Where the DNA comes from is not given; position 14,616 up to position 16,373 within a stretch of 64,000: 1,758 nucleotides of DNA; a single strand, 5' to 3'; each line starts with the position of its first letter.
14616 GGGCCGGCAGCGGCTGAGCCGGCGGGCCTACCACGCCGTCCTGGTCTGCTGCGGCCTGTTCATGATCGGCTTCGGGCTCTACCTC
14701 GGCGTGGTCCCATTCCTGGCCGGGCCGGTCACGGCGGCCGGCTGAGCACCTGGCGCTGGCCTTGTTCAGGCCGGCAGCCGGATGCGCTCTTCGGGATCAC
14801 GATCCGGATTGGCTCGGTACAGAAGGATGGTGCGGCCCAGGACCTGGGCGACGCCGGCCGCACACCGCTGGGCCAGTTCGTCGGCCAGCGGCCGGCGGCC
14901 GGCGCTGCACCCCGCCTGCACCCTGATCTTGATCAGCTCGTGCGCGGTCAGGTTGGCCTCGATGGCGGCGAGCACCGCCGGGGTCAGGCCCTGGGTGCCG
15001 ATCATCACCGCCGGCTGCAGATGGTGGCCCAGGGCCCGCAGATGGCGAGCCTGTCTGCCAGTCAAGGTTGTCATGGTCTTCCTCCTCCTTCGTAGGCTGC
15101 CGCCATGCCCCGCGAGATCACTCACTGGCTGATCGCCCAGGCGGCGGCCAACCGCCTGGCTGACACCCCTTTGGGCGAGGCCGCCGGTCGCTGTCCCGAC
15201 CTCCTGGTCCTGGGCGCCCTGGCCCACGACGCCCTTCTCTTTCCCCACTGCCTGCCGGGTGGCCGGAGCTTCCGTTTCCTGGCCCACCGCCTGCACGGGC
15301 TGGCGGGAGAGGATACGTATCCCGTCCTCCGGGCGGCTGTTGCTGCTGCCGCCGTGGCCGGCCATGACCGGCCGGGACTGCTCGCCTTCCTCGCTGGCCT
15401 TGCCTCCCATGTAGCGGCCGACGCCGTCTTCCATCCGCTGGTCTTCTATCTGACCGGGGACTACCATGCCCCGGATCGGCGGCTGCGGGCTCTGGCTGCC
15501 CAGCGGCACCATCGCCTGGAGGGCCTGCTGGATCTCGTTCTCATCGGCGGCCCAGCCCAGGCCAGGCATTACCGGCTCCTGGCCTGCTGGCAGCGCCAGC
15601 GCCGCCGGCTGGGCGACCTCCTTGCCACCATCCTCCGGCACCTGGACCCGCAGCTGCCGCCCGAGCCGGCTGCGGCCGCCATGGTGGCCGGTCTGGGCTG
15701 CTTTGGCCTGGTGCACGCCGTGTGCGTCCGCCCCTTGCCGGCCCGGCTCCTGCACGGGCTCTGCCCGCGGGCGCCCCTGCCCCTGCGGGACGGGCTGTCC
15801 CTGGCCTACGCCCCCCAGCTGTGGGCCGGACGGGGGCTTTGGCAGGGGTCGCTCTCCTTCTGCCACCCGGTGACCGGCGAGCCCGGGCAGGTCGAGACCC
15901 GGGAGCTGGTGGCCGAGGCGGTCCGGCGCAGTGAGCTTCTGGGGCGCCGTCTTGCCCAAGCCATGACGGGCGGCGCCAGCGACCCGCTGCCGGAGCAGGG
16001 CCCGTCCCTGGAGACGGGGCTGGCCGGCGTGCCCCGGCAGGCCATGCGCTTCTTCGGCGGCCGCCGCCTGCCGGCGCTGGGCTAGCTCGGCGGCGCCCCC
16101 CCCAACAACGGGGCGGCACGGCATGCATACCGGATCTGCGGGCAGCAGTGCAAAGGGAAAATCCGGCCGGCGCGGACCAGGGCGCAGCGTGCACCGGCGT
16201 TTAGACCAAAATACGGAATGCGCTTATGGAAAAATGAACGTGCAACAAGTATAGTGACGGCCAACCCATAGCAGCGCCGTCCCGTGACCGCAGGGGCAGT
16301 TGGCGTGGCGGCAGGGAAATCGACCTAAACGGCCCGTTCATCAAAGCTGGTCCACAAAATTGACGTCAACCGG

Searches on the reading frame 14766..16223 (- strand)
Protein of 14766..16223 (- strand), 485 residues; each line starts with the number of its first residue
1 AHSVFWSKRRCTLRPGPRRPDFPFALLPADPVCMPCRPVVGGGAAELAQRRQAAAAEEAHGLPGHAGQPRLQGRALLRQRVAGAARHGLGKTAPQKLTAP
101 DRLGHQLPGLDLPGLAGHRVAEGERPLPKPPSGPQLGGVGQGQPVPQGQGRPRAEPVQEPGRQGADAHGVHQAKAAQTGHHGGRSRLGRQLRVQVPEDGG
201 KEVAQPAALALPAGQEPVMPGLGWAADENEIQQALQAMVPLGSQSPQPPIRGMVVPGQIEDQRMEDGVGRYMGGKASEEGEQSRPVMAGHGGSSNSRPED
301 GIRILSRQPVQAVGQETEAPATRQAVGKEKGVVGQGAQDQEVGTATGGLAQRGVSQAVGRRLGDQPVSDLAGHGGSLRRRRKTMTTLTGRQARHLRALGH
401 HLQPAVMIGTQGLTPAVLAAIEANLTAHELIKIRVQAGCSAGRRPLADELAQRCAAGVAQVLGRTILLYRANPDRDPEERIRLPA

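Call 24: search_protein_families(library=ncbifam, proteins=[window:14766-16223:-], max_evalue=0.00001)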
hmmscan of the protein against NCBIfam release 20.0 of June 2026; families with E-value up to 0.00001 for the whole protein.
window:14766-16223:- (485 aa): 2 families
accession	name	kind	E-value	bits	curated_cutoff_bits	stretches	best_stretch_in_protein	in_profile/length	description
TIGR00253.1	RNA_bind_YhbY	equivalog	2.5e-21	76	78.5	1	387-475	1-89/96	ribosome assembly RNA-binding protein YhbY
NF007669.0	PRK10343.1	equivalog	1.6e-16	60.4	175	1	387-475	3-91/97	ribosome assembly RNA-binding protein YhbY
